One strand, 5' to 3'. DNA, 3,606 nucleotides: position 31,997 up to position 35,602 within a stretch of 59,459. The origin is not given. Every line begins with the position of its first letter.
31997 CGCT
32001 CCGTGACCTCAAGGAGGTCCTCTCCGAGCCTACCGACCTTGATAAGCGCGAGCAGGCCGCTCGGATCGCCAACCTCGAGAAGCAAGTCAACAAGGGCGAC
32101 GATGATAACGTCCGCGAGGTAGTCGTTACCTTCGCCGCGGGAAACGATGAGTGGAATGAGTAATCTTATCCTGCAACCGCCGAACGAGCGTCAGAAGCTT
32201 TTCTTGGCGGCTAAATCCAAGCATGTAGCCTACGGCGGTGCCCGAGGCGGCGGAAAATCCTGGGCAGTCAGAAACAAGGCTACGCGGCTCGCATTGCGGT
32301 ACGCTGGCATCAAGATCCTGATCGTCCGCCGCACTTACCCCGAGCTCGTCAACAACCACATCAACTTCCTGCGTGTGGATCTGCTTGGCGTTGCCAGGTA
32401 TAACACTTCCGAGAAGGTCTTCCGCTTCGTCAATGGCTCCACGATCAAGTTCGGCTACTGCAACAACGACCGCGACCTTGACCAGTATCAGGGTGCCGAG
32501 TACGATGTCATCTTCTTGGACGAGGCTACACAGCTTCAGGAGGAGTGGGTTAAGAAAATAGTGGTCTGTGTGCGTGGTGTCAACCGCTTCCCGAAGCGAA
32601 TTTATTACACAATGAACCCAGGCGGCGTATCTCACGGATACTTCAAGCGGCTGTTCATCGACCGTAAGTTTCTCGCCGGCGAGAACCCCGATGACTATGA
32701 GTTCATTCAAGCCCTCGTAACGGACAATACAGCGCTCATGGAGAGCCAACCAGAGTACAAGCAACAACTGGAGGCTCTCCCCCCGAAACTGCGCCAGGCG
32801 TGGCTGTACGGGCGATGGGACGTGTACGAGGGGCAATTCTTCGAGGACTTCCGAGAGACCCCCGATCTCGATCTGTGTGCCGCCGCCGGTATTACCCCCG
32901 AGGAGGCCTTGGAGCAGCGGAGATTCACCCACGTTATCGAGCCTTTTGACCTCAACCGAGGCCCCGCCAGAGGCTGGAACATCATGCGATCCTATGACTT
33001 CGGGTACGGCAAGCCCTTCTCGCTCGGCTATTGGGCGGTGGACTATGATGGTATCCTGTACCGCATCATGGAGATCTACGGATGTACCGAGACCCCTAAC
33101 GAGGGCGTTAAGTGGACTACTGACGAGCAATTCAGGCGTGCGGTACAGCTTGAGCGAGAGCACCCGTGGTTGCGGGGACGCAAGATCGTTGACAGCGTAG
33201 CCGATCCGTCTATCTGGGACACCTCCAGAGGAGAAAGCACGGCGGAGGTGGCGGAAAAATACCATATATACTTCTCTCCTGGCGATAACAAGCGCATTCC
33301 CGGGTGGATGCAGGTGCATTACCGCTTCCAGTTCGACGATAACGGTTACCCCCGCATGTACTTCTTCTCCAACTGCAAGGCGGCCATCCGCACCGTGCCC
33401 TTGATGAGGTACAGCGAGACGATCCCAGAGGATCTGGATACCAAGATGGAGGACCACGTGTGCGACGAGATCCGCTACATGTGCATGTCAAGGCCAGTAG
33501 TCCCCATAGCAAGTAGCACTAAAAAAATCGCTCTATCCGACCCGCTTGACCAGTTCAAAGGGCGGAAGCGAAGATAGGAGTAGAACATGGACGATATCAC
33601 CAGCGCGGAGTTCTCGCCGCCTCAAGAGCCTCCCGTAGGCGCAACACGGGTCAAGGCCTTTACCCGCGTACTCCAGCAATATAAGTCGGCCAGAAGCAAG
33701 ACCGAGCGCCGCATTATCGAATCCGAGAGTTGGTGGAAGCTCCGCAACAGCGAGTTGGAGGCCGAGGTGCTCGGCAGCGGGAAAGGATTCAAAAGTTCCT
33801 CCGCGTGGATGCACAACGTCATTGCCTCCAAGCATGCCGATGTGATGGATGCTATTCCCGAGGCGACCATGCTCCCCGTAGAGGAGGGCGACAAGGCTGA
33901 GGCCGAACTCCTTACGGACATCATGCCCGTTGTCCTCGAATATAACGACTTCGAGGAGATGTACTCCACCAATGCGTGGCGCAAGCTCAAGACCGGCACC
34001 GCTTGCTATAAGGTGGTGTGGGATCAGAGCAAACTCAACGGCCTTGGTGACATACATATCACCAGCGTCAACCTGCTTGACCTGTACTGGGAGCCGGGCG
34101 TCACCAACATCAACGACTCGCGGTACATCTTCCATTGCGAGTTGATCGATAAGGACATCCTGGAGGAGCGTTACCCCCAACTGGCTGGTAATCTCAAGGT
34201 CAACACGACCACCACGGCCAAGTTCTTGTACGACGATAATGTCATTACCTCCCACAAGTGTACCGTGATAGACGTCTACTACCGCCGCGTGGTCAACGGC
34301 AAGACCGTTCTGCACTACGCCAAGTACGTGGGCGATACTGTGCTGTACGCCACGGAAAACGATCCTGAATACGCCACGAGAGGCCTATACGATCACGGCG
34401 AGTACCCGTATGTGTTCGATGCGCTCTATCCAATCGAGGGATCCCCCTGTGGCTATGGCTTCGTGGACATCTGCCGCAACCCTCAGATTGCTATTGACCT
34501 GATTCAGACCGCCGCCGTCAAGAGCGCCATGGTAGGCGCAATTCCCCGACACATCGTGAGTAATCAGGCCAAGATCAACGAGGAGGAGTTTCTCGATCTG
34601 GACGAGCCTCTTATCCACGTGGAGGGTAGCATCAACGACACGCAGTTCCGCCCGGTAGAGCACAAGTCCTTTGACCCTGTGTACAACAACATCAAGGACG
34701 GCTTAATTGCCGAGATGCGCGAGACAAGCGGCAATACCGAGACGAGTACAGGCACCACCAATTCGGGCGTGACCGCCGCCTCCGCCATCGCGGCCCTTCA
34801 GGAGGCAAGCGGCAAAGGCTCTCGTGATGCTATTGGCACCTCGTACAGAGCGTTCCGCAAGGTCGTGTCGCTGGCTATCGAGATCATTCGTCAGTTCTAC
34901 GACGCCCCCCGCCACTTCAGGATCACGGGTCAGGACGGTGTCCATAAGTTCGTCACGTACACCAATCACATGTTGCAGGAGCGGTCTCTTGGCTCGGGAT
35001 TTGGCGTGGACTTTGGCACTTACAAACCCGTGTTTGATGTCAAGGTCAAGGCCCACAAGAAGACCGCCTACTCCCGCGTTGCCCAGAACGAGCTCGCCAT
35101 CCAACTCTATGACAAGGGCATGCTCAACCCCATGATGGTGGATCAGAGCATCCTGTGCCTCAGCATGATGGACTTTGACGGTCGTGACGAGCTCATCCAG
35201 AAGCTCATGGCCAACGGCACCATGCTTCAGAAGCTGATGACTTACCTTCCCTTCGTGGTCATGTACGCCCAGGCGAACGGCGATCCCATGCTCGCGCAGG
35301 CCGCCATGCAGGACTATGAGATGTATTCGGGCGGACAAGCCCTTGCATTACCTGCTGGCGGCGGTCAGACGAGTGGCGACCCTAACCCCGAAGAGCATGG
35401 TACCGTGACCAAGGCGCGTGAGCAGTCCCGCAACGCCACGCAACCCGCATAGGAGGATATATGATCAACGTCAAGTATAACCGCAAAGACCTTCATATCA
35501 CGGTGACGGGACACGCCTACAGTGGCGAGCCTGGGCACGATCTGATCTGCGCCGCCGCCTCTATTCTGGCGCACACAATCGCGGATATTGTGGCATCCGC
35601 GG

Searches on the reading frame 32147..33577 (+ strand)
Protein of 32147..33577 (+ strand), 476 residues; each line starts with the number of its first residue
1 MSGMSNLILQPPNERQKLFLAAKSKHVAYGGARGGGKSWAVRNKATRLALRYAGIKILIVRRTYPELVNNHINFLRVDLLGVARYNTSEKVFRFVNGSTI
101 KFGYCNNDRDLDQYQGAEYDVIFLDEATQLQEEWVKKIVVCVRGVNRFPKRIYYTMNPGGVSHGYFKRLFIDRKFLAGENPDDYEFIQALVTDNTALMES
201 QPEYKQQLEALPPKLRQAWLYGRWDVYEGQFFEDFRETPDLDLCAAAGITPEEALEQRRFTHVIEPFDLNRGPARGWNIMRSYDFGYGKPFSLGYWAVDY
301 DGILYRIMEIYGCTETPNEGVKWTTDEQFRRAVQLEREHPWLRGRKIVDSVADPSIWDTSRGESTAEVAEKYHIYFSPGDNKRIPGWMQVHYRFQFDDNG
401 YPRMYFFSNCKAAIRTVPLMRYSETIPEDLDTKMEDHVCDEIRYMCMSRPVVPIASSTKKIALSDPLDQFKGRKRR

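Call 44: search_protein_families(library=phrogs, proteins=[window:32147-33577:+], max_evalue=0.00001)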
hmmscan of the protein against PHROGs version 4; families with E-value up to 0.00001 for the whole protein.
window:32147-33577:+ (476 aa): 5 families
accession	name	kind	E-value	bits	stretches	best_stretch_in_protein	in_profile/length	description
phrog_979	-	head and packaging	3.4e-39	136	1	8-227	150-409/642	terminase large subunit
phrog_2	-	head and packaging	7.5e-36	125.2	1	11-453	266-596/807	terminase large subunit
phrog_9526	-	head and packaging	8.7e-12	46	1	8-160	7-167/280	terminase large subunit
phrog_3717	-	head and packaging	1.5e-09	38.7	1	21-229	20-229/277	terminase large subunit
phrog_7579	-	head and packaging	5.6e-06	26.7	1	12-142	5-134/239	terminase large subunit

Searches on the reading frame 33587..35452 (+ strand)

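Call 44: search_protein_families(library=phrogs, proteins=[window:33587-35452:+], max_evalue=0.00001)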
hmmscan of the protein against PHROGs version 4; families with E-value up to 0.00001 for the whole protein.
window:33587-35452:+ (621 aa): 2 families
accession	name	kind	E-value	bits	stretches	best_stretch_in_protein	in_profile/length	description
phrog_156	-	head and packaging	3.1e-71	241.7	1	82-575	65-602/681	portal protein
phrog_332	-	connector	2.3e-08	33.9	1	73-418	74-409/560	head-tail adaptor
